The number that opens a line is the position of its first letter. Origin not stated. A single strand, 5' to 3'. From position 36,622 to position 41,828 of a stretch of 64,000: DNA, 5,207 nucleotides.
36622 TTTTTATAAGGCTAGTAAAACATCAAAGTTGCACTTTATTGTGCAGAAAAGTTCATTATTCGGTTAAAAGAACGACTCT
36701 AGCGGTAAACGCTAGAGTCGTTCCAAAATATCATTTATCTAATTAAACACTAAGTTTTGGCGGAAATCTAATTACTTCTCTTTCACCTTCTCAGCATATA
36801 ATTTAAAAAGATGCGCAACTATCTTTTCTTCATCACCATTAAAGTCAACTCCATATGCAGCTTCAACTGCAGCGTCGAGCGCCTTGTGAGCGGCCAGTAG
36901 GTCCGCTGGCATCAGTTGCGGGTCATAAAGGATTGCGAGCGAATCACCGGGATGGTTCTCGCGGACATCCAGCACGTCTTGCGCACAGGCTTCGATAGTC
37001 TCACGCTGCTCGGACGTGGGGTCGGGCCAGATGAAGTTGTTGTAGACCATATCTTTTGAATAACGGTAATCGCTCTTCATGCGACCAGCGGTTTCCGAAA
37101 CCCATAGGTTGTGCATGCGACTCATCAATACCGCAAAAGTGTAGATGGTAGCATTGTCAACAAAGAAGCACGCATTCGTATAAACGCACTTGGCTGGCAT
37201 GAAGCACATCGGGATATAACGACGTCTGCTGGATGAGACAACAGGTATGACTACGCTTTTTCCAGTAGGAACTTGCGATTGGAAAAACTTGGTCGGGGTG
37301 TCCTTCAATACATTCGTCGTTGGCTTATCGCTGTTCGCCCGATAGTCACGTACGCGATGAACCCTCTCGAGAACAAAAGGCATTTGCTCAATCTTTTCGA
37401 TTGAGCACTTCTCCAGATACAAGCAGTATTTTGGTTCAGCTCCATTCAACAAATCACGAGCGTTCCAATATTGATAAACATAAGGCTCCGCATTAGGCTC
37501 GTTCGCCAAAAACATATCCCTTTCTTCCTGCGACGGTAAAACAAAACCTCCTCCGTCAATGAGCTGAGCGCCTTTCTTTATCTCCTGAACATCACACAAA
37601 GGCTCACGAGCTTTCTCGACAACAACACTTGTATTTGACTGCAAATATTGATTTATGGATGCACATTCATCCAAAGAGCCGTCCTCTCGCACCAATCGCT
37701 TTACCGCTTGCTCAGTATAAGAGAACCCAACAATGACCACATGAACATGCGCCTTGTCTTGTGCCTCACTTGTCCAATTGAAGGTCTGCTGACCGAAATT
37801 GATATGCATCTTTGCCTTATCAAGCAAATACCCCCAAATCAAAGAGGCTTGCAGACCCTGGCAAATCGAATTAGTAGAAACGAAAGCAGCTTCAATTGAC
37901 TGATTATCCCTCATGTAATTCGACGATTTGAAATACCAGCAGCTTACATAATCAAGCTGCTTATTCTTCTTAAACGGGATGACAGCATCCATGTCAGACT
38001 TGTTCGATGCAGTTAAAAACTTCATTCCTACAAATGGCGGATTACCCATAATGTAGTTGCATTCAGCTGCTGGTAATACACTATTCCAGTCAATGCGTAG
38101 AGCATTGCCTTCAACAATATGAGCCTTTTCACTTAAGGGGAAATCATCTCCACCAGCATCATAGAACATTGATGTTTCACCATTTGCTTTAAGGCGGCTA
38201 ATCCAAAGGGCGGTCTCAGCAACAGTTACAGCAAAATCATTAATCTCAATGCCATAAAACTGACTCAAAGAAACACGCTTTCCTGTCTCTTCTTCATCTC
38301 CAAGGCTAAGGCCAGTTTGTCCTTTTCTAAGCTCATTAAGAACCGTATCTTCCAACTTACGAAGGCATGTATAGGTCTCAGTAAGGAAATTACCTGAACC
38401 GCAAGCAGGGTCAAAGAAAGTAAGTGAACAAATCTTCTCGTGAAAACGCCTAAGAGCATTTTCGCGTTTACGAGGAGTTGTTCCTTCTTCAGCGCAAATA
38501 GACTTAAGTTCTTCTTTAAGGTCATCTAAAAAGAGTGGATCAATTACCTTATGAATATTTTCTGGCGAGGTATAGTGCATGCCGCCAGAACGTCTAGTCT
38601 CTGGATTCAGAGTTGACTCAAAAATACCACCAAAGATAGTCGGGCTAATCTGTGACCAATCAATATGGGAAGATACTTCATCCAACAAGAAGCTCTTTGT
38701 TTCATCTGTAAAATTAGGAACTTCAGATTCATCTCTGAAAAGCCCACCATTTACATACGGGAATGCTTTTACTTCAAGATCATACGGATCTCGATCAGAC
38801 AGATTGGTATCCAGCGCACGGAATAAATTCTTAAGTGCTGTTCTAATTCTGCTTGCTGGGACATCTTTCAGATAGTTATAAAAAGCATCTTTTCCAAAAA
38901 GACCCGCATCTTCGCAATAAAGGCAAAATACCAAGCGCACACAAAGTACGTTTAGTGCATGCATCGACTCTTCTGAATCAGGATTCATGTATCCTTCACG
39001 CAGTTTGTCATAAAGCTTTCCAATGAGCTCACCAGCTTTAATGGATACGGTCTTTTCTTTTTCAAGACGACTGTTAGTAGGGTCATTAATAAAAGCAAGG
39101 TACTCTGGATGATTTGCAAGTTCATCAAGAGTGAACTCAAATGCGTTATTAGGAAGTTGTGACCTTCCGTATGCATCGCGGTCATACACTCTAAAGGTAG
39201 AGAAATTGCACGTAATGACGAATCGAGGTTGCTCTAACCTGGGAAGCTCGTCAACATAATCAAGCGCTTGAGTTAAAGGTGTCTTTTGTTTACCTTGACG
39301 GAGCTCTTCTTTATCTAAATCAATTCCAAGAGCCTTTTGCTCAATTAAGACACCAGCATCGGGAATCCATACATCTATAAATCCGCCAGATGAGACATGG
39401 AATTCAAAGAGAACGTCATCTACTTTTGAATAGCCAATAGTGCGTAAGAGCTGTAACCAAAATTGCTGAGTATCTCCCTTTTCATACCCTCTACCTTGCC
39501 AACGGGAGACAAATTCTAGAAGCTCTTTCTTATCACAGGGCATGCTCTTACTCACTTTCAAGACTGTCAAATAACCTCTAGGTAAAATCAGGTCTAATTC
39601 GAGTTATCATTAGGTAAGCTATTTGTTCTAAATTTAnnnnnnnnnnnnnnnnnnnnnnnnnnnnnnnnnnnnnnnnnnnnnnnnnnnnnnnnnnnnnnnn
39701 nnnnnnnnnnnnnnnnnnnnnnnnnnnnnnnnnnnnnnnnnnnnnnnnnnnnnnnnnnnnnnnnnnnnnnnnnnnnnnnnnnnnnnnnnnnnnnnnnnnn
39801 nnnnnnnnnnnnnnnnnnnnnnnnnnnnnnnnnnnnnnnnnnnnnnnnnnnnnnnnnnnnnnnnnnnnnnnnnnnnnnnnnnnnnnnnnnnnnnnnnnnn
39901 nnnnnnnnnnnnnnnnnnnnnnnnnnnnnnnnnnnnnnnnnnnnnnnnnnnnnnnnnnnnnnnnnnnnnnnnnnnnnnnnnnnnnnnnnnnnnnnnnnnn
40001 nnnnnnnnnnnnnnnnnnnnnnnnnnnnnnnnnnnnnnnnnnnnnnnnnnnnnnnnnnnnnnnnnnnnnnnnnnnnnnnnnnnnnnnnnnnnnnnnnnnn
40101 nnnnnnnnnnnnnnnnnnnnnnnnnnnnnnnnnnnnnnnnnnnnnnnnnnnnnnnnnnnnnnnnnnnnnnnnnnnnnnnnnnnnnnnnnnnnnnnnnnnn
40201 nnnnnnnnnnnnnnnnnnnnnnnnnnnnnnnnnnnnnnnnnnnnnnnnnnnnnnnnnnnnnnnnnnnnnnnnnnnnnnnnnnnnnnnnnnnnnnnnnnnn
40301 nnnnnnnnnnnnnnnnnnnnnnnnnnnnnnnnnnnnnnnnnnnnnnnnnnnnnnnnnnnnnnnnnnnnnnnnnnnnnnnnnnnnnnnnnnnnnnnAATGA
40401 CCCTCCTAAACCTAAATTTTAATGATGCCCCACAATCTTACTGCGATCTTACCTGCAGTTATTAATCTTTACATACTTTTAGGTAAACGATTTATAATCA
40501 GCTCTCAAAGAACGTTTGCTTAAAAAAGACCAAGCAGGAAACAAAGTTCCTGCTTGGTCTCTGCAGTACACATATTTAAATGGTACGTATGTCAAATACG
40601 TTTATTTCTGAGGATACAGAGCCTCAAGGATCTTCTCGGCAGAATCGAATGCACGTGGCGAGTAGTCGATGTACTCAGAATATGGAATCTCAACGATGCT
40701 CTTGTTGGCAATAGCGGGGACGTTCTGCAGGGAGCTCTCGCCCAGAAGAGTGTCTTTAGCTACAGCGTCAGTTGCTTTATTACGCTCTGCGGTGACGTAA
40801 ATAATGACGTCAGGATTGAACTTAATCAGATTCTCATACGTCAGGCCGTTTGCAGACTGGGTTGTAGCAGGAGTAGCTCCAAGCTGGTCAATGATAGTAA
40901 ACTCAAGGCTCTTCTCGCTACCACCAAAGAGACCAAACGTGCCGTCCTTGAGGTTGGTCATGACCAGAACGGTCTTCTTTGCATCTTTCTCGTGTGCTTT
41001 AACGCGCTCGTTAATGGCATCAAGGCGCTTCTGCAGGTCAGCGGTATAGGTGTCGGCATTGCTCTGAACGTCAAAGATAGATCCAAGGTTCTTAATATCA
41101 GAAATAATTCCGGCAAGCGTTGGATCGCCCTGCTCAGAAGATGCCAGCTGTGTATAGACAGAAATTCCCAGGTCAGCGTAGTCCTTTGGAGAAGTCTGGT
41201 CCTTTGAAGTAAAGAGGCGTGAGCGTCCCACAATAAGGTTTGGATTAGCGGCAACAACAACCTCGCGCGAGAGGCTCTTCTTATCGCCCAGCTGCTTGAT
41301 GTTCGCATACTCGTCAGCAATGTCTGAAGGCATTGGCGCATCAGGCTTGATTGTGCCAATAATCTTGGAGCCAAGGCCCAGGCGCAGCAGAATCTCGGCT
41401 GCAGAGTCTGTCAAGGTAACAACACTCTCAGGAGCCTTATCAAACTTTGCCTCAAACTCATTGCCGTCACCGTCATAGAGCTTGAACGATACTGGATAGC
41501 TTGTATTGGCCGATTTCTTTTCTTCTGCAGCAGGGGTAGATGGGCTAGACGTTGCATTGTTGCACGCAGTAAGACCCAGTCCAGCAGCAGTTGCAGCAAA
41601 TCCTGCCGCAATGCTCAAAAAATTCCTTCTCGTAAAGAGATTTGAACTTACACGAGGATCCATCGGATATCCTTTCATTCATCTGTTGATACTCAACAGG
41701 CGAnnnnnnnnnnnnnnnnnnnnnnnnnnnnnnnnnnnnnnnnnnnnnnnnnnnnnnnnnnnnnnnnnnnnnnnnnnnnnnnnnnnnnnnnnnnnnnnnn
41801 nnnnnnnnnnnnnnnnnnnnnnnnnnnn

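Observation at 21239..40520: About 19-kb low-GC segment, likely horizontally acquired (two lactose/cellobiose-type PTS systems, peptidases, MmeI-family RM)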

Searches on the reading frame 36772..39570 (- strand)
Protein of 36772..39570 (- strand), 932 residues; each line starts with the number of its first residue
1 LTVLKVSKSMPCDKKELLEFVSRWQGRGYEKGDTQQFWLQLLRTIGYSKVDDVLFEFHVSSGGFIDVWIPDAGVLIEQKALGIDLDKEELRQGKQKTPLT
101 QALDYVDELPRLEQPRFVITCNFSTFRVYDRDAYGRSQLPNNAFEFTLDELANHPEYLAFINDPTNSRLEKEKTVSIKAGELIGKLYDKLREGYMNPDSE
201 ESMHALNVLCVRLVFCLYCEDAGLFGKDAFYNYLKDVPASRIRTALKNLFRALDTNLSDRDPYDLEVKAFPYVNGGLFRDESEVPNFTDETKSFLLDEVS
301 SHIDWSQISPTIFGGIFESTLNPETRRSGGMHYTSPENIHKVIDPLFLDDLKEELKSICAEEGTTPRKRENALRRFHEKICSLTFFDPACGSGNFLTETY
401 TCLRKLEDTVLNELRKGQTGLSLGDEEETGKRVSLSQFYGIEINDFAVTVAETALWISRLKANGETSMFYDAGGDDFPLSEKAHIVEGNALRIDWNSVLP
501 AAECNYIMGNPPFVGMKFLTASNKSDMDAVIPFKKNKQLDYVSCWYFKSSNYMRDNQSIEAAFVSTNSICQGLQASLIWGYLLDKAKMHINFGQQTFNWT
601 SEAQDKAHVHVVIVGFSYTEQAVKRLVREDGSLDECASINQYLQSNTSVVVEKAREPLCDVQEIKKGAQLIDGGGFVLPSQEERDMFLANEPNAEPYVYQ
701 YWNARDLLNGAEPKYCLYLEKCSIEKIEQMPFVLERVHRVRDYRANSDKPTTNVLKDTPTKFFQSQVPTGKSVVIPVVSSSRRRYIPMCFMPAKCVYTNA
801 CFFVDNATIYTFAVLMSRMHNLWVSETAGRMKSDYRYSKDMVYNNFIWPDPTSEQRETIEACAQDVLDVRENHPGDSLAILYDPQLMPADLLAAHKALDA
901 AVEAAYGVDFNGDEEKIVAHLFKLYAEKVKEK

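Call 4: search_protein_families(library=ncbifam, proteins=[window:36772-39570:-])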
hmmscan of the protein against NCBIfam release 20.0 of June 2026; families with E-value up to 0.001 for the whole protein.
window:36772-39570:- (932 aa): 4 families
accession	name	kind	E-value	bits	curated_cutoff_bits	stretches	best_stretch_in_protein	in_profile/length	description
NF033451.1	BREX_2_MTaseX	equivalog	2.7e-05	22.1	400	1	382-468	224-299/1185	BREX-2 system adenine-specific DNA-methyltransferase PglX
NF047738.1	antiphage_MADS2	equivalog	5.1e-05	21.7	720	1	384-514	334-453/654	methylation-associated defense system DNA methyltransferase MAD2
NF033452.1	BREX_1_MTaseX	exception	0.00013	19.9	500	1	351-457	281-377/1210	BREX-1 system adenine-specific DNA-methyltransferase PglX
NF033455.1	BREX_6_MTaseX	exception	0.00028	18.5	900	1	370-458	317-399/1319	BREX-6 system adenine-specific DNA-methyltransferase PglX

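Call 10: search_protein_families(library=pfam, proteins=[window:36772-39570:-], max_evalue=0.01)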
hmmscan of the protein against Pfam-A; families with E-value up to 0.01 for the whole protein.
window:36772-39570:- (932 aa): 8 families
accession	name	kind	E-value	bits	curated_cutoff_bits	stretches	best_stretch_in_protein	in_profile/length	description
PF20473.4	MmeI_Mtase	-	1.2e-83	280.7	27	1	368-626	6-257/259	MmeI, DNA-methyltransferase domain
PF20466.3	MmeI_TRD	-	2.2e-59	200.7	27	1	647-850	3-206/207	MmeI, target recognition domain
PF20464.3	MmeI_N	-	1.7e-33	116.9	27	1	18-192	4-180/181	MmeI, N-terminal domain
PF20467.3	MmeI_C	-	5.9e-22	78.1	27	1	854-929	4-79/83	MmeI, C-terminal domain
PF20465.4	MmeI_hel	-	2.9e-20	73.2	27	1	204-278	1-75/75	MmeI, helicase spacer domain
PF07669.17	Eco57I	-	8e-06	26.5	25.3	1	437-570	2-139/171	Eco57I restriction-modification methylase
PF02384.22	N6_Mtase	-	2.3e-05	24.3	20.4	1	383-542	48-166/311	N-6 DNA Methylase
PF01170.24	UPF0020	-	0.0098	16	22.3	0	384-453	31-94/197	RMKL-like, methyltransferase domain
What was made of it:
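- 36707..40521 (-): Cassette D2, a defence cassette. It holds an MmeI-family type IIG restriction-modification enzyme (36772-39570; likely start at Met10) and a 252-aa PDC-S61 candidate defence protein (39637-40395). Five MmeI Pfam domains (call 10).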

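Call 29: find_homologous_proteins(query=window:36772-39570:-, max_evalue=1e-20)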
Query window:36772-39570:- (932 aa): 8000 proteins with E <= 1e-20 among 8000 candidates; the best 120 are listed.
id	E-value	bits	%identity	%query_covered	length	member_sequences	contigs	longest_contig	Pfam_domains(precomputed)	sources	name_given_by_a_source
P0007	0.0e+0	2131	98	99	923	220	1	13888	PF20465.5,PF02384.23,PF07669.18,PF20466.4,PF20464.4,PF20467.4,PF20473.5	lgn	-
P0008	0.0e+0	1578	75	99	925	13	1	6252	PF20465.5,PF20466.4,PF01170.25,PF20464.4,PF20467.4,PF20473.5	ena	-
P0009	0.0e+0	1572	75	99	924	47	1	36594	PF20465.5,PF20466.4,PF20464.4,PF20467.4,PF20473.5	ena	-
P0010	0.0e+0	1570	75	99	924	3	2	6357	PF20465.5,PF20466.4,PF20464.4,PF20467.4,PF20473.5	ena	-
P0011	0.0e+0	1555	75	99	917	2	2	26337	PF20465.5,PF07669.18,PF20466.4,PF20464.4,PF20467.4,PF20473.5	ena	-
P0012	0.0e+0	1553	74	99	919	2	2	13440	PF20465.5,PF07669.18,PF20466.4,PF20464.4,PF20467.4,PF20473.5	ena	-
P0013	0.0e+0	1548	74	99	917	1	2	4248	PF20465.5,PF07669.18,PF20466.4,PF20464.4,PF20467.4,PF20473.5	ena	-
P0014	0.0e+0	1546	74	99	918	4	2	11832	PF20465.5,PF07669.18,PF20466.4,PF20464.4,PF20467.4,PF20473.5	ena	-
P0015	0.0e+0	1544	74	99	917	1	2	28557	PF20465.5,PF07669.18,PF20466.4,PF20464.4,PF20467.4,PF20473.5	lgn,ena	-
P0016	0.0e+0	1543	74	99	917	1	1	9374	PF20465.5,PF07669.18,PF20466.4,PF20464.4,PF20467.4,PF20473.5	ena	-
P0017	0.0e+0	1543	73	100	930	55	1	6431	PF20465.5,PF07669.18,PF20466.4,PF20464.4,PF20467.4,PF20473.5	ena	-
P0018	0.0e+0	1542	74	99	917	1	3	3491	PF20465.5,PF07669.18,PF20466.4,PF20464.4,PF20467.4,PF20473.5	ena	-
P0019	0.0e+0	1541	74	99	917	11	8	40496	PF20465.5,PF07669.18,PF20466.4,PF20464.4,PF20467.4,PF20473.5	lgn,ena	-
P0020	0.0e+0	1541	74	99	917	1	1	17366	PF20465.5,PF07669.18,PF20466.4,PF20464.4,PF20467.4,PF20473.5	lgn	-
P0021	0.0e+0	1540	74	99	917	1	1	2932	PF20465.5,PF07669.18,PF20466.4,PF20464.4,PF20467.4,PF20473.5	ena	-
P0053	0.0e+0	1531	74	99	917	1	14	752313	PF20465.5,PF07669.18,PF20466.4,PF20464.4,PF20467.4,PF20473.5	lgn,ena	-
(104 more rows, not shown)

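Call 30: find_encoding_contigs(protein=P0053, flank=10000, max_places=4)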
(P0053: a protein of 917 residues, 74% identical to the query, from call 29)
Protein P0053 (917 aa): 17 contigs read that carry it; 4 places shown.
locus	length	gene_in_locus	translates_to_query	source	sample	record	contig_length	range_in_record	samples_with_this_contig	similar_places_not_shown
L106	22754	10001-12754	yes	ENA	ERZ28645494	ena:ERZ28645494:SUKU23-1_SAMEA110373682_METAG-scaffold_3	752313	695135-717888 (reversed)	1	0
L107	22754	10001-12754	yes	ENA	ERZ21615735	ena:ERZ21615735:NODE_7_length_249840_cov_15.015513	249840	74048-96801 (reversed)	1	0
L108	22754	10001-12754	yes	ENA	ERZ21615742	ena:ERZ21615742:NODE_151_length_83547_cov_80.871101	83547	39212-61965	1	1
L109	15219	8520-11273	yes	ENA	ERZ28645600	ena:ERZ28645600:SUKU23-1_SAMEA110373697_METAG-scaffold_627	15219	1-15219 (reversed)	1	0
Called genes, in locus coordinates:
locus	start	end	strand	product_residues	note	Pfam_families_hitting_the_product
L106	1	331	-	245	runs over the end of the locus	-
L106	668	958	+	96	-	PF06257:VEG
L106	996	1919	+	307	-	PF00288:GHMP_kinases_N, PF08544:GHMP_kinases_C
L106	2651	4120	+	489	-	PF03611:EIIC-GAT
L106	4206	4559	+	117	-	PF02302:PTS_IIB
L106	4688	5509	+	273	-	PF00456:Transketolase_N, PF13292:DXP_synthase_N, PF00676:E1_dh, PF02775:TPP_enzyme_C (weak)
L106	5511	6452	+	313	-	PF02779:Transket_pyr, PF02780:Transketolase_C, PF22613:Transketolase_C_1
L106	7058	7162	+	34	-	-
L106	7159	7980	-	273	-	-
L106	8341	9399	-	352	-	PF02737:3HCDH_N, PF00725:3HCDH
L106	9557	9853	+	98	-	-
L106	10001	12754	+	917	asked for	PF20464:MmeI_N, PF20465:MmeI_hel, PF20473:MmeI_Mtase, PF07669:Eco57I (weak), PF20466:MmeI_TRD, PF20467:MmeI_C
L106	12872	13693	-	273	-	PF13276:HTH_21, PF00665:rve, PF13683:rve_3 (weak), PF13333:rve_2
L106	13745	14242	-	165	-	PF13518:HTH_28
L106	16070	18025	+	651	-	-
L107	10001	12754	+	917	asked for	PF20464:MmeI_N, PF20465:MmeI_hel, PF20473:MmeI_Mtase, PF07669:Eco57I (weak), PF20466:MmeI_TRD, PF20467:MmeI_C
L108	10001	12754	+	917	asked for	PF20464:MmeI_N, PF20465:MmeI_hel, PF20473:MmeI_Mtase, PF07669:Eco57I (weak), PF20466:MmeI_TRD, PF20467:MmeI_C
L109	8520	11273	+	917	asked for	PF20464:MmeI_N, PF20465:MmeI_hel, PF20473:MmeI_Mtase, PF07669:Eco57I (weak), PF20466:MmeI_TRD, PF20467:MmeI_C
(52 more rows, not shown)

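Call 31: find_encoding_contigs(protein=P0009, flank=10000, max_places=3)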
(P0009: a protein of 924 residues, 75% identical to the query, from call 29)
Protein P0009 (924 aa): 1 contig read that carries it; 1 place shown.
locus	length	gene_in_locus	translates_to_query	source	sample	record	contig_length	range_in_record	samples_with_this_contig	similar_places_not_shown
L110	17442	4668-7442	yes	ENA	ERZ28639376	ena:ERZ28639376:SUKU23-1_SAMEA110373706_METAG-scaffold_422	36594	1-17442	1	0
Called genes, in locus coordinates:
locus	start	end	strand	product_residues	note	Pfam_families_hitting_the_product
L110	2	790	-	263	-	?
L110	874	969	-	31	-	-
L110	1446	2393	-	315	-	PF02737:3HCDH_N, PF00725:3HCDH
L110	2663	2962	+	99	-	-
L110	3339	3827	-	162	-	PF08937:ThsB_TIR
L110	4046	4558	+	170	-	-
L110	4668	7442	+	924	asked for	PF20464:MmeI_N, PF20465:MmeI_hel, PF20473:MmeI_Mtase, PF20466:MmeI_TRD, PF20467:MmeI_C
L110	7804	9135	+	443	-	PF02378:PTS_EIIC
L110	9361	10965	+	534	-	PF20720:nSTAND3 (weak), PF07728:AAA_5, PF28529:McrB_lid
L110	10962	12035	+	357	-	PF10117:McrBC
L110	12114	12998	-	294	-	PF07751:Abi_2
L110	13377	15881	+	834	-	PF00814:TsaD, PF00583:Acetyltransf_1, PF13302:Acetyltransf_3 (weak), PF13673:Acetyltransf_10, PF13508:Acetyltransf_7, PF08445:FR47 (weak), PF00814:TsaD, PF22521:HypF_C_2 (weak)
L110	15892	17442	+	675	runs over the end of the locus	PF00795:CN_hydrolase, PF02540:NAD_synthase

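Call 42: search_protein_families(library=padloc, proteins=[window:36772-39570:-], max_evalue=0.001)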
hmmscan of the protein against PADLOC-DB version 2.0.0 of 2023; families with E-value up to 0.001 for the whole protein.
window:36772-39570:- (932 aa): 23 families
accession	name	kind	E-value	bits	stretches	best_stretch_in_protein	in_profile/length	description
PDLC03598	REase_MTase_IIG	-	0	1034.3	1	14-931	9-910/912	Type IIG restriction enzyme-methyltransferase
PDLC03627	REase_MTase_IIG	-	1e-92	309.6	3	19-461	6-484/1136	Type IIG restriction enzyme-methyltransferase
PDLC03599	REase_MTase_IIG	-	2.1e-74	249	2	15-719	6-687/959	Type IIG restriction enzyme-methyltransferase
PDLC02643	DrmMI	-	1.6e-36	123.7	2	507-908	872-1273/1347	DrmMI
PDLC04134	mad2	-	9.9e-22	75.4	1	36-555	11-388/492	mads_2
PDLC02646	DrmMI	-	7.4e-19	65.4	1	506-926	285-721/792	DrmMI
PDLC02644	DrmMI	-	6e-13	45.6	2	757-865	667-772/988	DrmMI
PDLC02640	DrmMI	-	4.9e-10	35.7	1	778-907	771-909/1015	DrmMI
PDLC03629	REase_MTase_IIG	-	4.5e-09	32.7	1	324-467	375-521/1182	Type IIG restriction enzyme-methyltransferase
PDLC02639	DrmMI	-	2e-08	31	1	377-460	281-365/803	DrmMI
PDLC03609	REase_MTase_IIG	-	8.8e-08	28.4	1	365-523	419-578/1066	Type IIG restriction enzyme-methyltransferase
PDLC03604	REase_MTase_IIG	-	8.7e-07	25.3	1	301-508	314-517/1011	Type IIG restriction enzyme-methyltransferase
PDLC02529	PglX|PglXI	-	2.9e-06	23.3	1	382-468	228-303/1189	PglX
PDLC02638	DrmMI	-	4e-06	23.2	0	324-461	549-697/935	DrmMI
PDLC03021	MTase_I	-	1.3e-05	22.3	0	381-455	184-245/491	Type I methyltransferase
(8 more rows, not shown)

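Call 61: search_solved_structures(query=window:36772-39570:-, max_evalue=0.00001)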
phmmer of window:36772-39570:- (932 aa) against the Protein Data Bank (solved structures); distinct sequences matched with E-value up to 0.00001: 1.
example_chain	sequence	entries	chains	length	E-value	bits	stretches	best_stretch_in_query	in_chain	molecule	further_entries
5hr4_C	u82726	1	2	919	3.7e-172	577.8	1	15-927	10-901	MmeI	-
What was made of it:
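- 36707..40521 (-): PDB 5hr4 (MmeI), E = 3.7e-172 over the full length (call 61).
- On MmeI family (type IIG RM): Full-length match to PDB 5hr4, E = 3.7e-172 (call 61).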

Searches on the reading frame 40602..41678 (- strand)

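Call 4: search_protein_families(library=ncbifam, proteins=[window:40602-41678:-])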
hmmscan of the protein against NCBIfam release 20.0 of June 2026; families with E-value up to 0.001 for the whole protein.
window:40602-41678:- (358 aa): 5 families
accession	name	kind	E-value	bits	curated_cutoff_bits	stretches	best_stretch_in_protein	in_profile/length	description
TIGR03868.1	F420-O_ABCperi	hypoth_equivalog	1.8e-26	93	392.4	1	75-335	9-266/287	putative F420-0 ABC transporter substrate-binding protein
NF052484.1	sider_BP_EitA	equivalog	1.4e-16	60.5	640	1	58-308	16-274/328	siderophore ABC transporter substrate-binding protein EitA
TIGR04281.1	peripla_PGF_1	equivalog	2.8e-15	56.3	325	1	70-357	8-267/330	PGF-CTERM-anchored ABC transporter substrate-binding protein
NF047879.1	catechol_SstD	exception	1.4e-13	50.6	450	1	36-331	16-316/343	ferrated catecholamine ABC transporter substrate-binding lipoprotein SstD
TIGR03659.1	IsdE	equivalog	6.5e-09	35.4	298.65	1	73-296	28-232/292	heme ABC transporter substrate-binding protein IsdE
